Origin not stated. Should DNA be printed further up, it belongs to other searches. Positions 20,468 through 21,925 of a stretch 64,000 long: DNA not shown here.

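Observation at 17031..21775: Fom1-like CyTase-PepM, Ppd, Fe-ADH and a TagF-family transferase: a CMP-activated hydroxyethylphosphonate module that may decorate or polymerise on a glycan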

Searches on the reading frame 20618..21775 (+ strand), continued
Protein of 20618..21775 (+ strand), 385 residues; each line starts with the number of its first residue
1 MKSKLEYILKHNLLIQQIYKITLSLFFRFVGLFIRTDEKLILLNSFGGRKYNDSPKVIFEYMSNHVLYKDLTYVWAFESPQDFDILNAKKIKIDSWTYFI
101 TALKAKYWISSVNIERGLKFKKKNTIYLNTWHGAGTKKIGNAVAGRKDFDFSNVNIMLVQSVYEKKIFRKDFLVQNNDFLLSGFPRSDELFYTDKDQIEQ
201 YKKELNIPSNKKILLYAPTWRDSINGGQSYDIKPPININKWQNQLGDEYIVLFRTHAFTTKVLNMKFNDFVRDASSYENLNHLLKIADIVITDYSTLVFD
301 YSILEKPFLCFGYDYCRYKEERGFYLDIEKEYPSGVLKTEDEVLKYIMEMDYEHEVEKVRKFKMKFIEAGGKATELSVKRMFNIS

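Call 30: search_protein_families(library=pfam, proteins=[L150:7590-8738:+, L150:8766-9974:+, L150:9974-11155:+, L150:11156-11872:+, L150:11893-13203:+, L150:13220-14359:+, L150:14350-15471:+, L150:15464-16360:+, L150:16427-17563:+, L150:17598-18668:+], max_evalue=0.00001)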
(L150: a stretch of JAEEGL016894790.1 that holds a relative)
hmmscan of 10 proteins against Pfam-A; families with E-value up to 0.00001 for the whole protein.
L150:7590-8738:+ (382 aa): 2 families
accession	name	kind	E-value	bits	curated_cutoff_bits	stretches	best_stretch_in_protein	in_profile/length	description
PF13692.12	Glyco_trans_1_4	-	1.8e-11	44.9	27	1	207-342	3-142/142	Glycosyl transferases group 1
PF00534.26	Glycos_transf_1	-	2.4e-10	40.6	26.4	1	259-355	73-171/172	Glycosyl transferases group 1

L150:8766-9974:+ (402 aa): 4 families
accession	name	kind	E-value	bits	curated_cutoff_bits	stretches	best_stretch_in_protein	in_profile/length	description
PF00534.26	Glycos_transf_1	-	1.3e-09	38.3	26.4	1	217-378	12-171/172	Glycosyl transferases group 1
PF13692.12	Glyco_trans_1_4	-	5.1e-08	33.7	27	1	222-354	3-132/142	Glycosyl transferases group 1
PF13439.12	Glyco_transf_4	-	1e-06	29.4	28.5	1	26-201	9-164/170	Glycosyltransferase Family 4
PF13579.12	Glyco_trans_4_4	-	5.6e-06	27.2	29.7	0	27-202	9-158/158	Glycosyl transferase 4-like domain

L150:9974-11155:+ (393 aa): 1 family
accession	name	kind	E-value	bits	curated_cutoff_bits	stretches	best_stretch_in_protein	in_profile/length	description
PF04464.20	Glyphos_transf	-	1.7e-80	271.2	22.1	1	40-368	7-341/367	CDP-Glycerol:Poly(glycerophosphate) glycerophosphotransferase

L150:11156-11872:+ (238 aa): 2 families
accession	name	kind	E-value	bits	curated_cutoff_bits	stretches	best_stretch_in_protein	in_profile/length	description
PF00483.29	NTP_transferase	-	9.8e-11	42.1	21.2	1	5-119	2-121/245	Nucleotidyl transferase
PF12804.13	NTP_transf_3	-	1.2e-10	42.3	27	1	5-135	1-125/160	MobA-like NTP transferase domain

L150:11893-13203:+ (436 aa): 2 families
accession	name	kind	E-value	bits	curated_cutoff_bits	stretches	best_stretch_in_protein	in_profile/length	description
PF13714.12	PEP_mutase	-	7.5e-55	186.5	31.5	1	149-407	1-240/240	Phosphoenolpyruvate phosphomutase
PF01467.32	CTP_transf_like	-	8.9e-10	39.3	21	1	12-109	7-105/133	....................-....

L150:13220-14359:+ (379 aa): 2 families
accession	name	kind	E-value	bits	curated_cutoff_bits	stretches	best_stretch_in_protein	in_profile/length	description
PF02775.26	TPP_enzyme_C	-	4e-19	69.3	21.9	1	213-343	9-150/151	Thiamine pyrophosphate enzyme, C-terminal TPP binding domain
PF02776.23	TPP_enzyme_N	-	3.3e-15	56.3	26.8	1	5-116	5-110/119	Thiamine pyrophosphate enzyme, N-terminal TPP binding domain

L150:14350-15471:+ (373 aa): 2 families
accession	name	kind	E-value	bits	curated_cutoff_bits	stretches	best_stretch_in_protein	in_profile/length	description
PF00266.25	Aminotran_5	-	4.8e-30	105.2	21.5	1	37-298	37-301/371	Aminotransferase class-V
PF01212.27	Beta_elim_lyase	-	1.3e-09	38.2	27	1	63-224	47-222/288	Beta-eliminating lyase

L150:15464-16360:+ (298 aa): 5 families
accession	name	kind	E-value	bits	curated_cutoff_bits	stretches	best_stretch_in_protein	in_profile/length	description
PF01370.27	Epimerase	-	6.7e-25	88.3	20.9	1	5-215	2-240/240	NAD dependent epimerase/dehydratase family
PF16363.11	GDP_Man_Dehyd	-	3.9e-16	59.9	27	1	20-289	49-321/332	GDP-mannose 4,6 dehydratase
PF04321.23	RmlD_sub_bind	-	6.1e-13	48.9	27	1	3-178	2-170/287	RmlD substrate binding domain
PF07993.18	NAD_binding_4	-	2.4e-12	47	20.1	1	51-196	87-243/258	Male sterility protein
PF01073.25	3Beta_HSD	-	1.2e-09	38.1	22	1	51-200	65-223/280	3-beta hydroxysteroid dehydrogenase/isomerase family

L150:16427-17563:+ (378 aa): 1 family
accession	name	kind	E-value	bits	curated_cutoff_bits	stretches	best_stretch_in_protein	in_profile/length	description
PF14907.12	NTP_transf_5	-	1.1e-32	114.1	31.2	1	34-286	2-237/249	Uncharacterised nucleotidyltransferase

L150:17598-18668:+ (356 aa): 1 family
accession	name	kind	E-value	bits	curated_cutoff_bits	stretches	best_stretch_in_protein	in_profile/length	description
PF00953.26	Glycos_transf_4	-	1.2e-23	84.3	27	1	76-232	3-155/160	Glycosyl transferase family 4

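Call 42: search_solved_structures(query=window:20618-21775:+, show_alignments=2, max_evalue=0.01)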
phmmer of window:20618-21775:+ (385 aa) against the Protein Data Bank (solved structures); distinct sequences matched with E-value up to 0.01: 5.
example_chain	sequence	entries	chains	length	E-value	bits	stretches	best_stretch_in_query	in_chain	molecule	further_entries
3l7i_A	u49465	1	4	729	4.7e-51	177.2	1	38-374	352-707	Teichoic acid biosynthesis protein F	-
3l7j_A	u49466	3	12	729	5.6e-50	173.7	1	38-374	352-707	Teichoic acid biosynthesis protein F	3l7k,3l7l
3l7m_A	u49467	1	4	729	1e-49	172.8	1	38-374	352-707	Teichoic acid biosynthesis protein F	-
8qoy_A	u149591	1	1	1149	7.1e-28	100.9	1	13-351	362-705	TagF-like capsule polymerase Cps3D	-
8va1_A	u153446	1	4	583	5.2e-23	84.9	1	116-383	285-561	Teichoic acid ribitol-phosphate polymerase TarL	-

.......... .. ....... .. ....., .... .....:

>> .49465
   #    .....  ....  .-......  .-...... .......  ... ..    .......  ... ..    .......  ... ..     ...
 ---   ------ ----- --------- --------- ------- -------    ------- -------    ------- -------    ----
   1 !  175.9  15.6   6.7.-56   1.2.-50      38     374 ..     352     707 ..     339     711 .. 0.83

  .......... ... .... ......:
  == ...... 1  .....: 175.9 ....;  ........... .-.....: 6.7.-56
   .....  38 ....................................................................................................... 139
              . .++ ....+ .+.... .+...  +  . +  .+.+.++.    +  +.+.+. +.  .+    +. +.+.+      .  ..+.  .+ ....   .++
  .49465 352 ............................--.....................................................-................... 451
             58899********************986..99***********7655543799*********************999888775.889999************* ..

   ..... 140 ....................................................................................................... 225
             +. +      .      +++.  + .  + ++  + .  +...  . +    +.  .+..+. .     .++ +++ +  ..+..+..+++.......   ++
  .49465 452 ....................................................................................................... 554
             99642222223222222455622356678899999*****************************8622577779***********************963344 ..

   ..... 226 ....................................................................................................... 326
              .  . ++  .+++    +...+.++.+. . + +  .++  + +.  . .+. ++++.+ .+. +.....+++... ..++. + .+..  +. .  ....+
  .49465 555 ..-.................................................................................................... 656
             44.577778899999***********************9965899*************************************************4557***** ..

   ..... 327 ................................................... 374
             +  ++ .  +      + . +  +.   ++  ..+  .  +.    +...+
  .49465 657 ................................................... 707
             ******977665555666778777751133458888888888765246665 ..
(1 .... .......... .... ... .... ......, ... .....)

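Call 68: find_encoding_contigs(protein=P0179, flank=8000, max_places=1)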
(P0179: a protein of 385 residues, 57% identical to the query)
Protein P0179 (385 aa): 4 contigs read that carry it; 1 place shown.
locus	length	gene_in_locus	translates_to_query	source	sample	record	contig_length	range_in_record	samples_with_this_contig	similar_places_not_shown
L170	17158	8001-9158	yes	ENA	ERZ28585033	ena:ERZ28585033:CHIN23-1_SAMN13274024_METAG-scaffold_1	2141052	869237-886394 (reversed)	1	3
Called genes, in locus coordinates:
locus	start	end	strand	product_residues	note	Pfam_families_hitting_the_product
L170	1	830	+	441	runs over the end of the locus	PF03721:UDPG_MGDP_dh_N, PF00984:UDPG_MGDP_dh, PF03720:UDPG_MGDP_dh_C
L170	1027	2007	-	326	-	PF03816:LytR_cpsA_psr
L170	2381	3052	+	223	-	PF02706:Wzz, PF13807:GNVR (weak)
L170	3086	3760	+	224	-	PF02706:Wzz, PF13807:GNVR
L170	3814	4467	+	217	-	PF09140:MipZ, PF10609:ParA, PF13614:AAA_31, PF01656:CbiA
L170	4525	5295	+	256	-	PF19567:CpsB_CapC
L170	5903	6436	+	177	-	PF17836:PglD_N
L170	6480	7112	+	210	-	PF02397:Bac_transf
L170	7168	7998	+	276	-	PF01073:3Beta_HSD, PF01370:Epimerase, PF04321:RmlD_sub_bind, PF16363:GDP_Man_Dehyd, PF07993:NAD_binding_4 (weak)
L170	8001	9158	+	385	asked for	PF04464:Glyphos_transf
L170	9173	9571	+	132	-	PF01467:CTP_transf_like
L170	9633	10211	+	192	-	PF00132:Hexapep, PF14602:Hexapep_2 (weak)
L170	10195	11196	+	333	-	PF17101:Stealth_CR1, PF11380:Stealth_CR2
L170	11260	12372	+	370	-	PF13439:Glyco_transf_4 (weak), PF00534:Glycos_transf_1, PF13692:Glyco_trans_1_4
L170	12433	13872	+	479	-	PF14296:O-ag_pol_Wzy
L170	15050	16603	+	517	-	PF01943:Polysacc_synt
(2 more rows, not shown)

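Call 74: predict_structure(alignment_id=A2)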
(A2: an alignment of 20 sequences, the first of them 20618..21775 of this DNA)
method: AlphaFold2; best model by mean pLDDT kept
length: 385 residues; sequences in the alignment: 20
mean_pLDDT: 86.0   pTM: 0.86
mean pLDDT of the five models: 86.0, 85.3, 84.4, 83.7, 79.4
residues with pLDDT >= 90: 225; 70-90: 100; 50-70: 52; < 50: 8
segments of 3 or more residues with pLDDT < 50: 143-145, 226-228
pLDDT, mean of each block of 10 residues (from residue 1): 58 79 91 96 84 92 94 94 92 92 96 71 94 65 57 92 90 91 93 92 91 88 49 76 95 69 69 84 95 89 96 86 85 94 97 97 95 96 84
secondary structure, 60 per line:
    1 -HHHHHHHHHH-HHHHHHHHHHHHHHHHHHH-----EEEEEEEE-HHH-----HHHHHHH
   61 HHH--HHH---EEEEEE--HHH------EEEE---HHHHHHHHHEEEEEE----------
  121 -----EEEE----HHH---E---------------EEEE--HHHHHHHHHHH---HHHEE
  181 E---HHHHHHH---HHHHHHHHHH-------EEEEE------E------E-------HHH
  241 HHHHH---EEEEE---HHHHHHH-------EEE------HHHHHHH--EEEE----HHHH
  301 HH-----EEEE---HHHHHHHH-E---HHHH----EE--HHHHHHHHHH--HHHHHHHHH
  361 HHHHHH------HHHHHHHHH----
elements in order: H2-11 H13-31 E37-44 H54-63 E72-77 E89-92 H96-104 E105-110 E126-129 E156-159 H162-172 E179-181 H185-191 H195-204 E212-216 H238-245 E249-253 H257-263 E271-273 H280-286 E289-292 H297-302 E308-311 H315-322 H328-331 H340-349 H352-366 H373-381

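Call 76: fold_search(model_id=the predicted structure, library=pdb)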
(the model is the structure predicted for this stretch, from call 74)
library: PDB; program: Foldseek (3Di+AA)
matches with E <= 10: 1257; with E <= 0.001: 237
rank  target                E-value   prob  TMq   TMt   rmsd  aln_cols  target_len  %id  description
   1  3l7m_D                7.6e-29  1.00  0.81  0.76   4.4       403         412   28  Structure of the Wall Teichoic Acid Polymerase TagF, H548A (released 2010-04-28)
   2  3l7m_A                1.1e-28  1.00  0.80  0.76   4.4       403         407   28  Structure of the Wall Teichoic Acid Polymerase TagF, H548A (released 2010-04-28)
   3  3l7j_D                1.7e-28  1.00  0.80  0.75   4.7       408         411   28  Structure of the Wall Teichoic Acid Polymerase TagF, H444N variant (released 2010-04-28)
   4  3l7j_A                1.9e-28  1.00  0.81  0.76   4.3       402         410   29  Structure of the Wall Teichoic Acid Polymerase TagF, H444N variant (released 2010-04-28)
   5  3l7j_C                3.3e-28  1.00  0.81  0.77   4.2       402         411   29  Structure of the Wall Teichoic Acid Polymerase TagF, H444N variant (released 2010-04-28)
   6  3l7i_A                3.5e-28  1.00  0.81  0.77   6.9       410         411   29  Structure of the Wall Teichoic Acid Polymerase TagF (released 2010-04-28)
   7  3l7l_D                4.3e-28  1.00  0.79  0.76   4.4       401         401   28  Structure of the Wall Teichoic Acid Polymerase TagF, H444N + CDPG (30 minute soak) (released 2010-04-28)
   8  3l7m_B                5.7e-28  1.00  0.81  0.77   4.2       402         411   29  Structure of the Wall Teichoic Acid Polymerase TagF, H548A (released 2010-04-28)
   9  3l7j_B                5.7e-28  1.00  0.81  0.76   4.6       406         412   28  Structure of the Wall Teichoic Acid Polymerase TagF, H444N variant (released 2010-04-28)
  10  3l7i_D                7.6e-28  1.00  0.80  0.76   4.2       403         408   28  Structure of the Wall Teichoic Acid Polymerase TagF (released 2010-04-28)
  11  3l7k_B                2.6e-27  1.00  0.81  0.76   4.6       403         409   28  Structure of the Wall Teichoic Acid Polymerase TagF, H444N + CDPG (15 minute soak) (released 2010-04-28)
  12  3l7k_D                7.5e-27  1.00  0.79  0.77   4.3       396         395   28  Structure of the Wall Teichoic Acid Polymerase TagF, H444N + CDPG (15 minute soak) (released 2010-04-28)
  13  8qoy                  3.3e-20  1.00  0.70  0.28   4.7       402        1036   25  Capsular polysaccharide synthesis multienzyme of Actinobacillus Pleuropneumoniae serotype 3 (released 2024-07-03)
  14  8va1_D                1.5e-19  1.00  0.74  0.53   5.4       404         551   22  S. aureus TarL H300N in complex with CDP-ribitol (single tetramer) (released 2024-04-03)
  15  8va1_B                1.5e-18  1.00  0.75  0.53   5.5       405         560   23  S. aureus TarL H300N in complex with CDP-ribitol (single tetramer) (released 2024-04-03)
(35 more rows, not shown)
